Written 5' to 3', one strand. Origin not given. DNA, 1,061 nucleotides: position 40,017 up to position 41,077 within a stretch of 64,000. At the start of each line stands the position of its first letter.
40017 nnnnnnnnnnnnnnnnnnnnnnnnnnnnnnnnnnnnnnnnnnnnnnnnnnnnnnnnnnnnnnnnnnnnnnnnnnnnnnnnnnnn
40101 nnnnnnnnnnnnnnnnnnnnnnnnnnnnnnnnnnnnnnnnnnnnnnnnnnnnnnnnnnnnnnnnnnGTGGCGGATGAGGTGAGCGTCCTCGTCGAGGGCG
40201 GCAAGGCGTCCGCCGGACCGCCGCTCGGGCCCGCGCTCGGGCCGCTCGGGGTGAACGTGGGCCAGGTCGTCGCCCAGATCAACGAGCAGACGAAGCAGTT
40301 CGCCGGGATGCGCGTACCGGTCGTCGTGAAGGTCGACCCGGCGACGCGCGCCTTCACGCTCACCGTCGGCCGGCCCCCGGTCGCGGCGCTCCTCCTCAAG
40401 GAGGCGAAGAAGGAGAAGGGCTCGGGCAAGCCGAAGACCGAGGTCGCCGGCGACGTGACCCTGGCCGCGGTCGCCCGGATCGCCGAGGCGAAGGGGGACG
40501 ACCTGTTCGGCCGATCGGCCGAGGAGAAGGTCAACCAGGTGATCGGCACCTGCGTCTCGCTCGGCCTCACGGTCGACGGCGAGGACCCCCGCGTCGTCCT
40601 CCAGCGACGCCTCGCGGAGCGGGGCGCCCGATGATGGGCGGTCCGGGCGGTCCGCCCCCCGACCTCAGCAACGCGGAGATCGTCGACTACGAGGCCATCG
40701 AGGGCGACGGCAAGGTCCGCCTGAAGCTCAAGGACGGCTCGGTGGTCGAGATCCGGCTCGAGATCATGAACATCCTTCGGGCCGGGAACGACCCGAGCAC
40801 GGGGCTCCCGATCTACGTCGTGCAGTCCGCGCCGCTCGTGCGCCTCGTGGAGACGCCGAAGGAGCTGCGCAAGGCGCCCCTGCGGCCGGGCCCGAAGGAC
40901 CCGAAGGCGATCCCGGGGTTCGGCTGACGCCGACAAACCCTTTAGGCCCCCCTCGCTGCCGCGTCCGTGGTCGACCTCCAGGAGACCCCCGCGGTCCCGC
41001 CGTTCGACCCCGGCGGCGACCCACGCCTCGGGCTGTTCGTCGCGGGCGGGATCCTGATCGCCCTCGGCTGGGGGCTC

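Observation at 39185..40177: Spt5 (NusG) gene with an in-frame about 170-aa N-terminal extension containing an Ala/Pro linker and a beta-rich domain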

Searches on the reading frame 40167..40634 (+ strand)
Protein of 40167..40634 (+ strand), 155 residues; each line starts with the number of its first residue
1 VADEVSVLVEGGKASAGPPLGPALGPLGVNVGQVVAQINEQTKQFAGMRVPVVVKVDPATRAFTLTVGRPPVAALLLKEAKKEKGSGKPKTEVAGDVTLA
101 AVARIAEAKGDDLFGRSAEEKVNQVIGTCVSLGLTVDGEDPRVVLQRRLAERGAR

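Call 3: search_protein_families(library=pfam, proteins=[window:40167-40634:+], max_evalue=0.01)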
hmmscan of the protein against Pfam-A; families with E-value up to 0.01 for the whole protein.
window:40167-40634:+ (155 aa): 3 families
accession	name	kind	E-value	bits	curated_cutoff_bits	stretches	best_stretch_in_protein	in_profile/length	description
PF03946.19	Ribosomal_L11_N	-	1.4e-22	79.7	32.9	1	5-63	1-58/58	Ribosomal protein L11, N-terminal domain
PF00298.24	Ribosomal_L11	-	1.1e-18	67.8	21.4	1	69-136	2-69/69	Ribosomal protein L11, RNA binding domain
PF01996.21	F420_ligase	-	0.0017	18.3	25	1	32-138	124-205/218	F420-0:Gamma-glutamyl ligase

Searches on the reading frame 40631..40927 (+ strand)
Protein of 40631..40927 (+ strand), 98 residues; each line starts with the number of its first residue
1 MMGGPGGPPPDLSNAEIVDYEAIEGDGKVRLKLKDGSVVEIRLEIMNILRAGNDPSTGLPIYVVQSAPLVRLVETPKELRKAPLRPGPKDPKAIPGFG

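Call 3: search_protein_families(library=pfam, proteins=[window:40631-40927:+], max_evalue=0.01)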
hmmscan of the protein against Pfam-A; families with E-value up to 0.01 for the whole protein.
window:40631-40927:+ (98 aa): 0 families

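Call 76: search_protein_families(library=ncbifam, proteins=[window:40631-40927:+], max_evalue=0.1)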
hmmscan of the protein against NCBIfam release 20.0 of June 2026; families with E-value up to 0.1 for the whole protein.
window:40631-40927:+ (98 aa): 1 family
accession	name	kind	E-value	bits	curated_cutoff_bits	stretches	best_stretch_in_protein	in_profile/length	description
NF007206.0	PRK09627.1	equivalog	0.027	13.4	579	1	36-66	92-120/375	2-oxoglutarate synthase subunit alpha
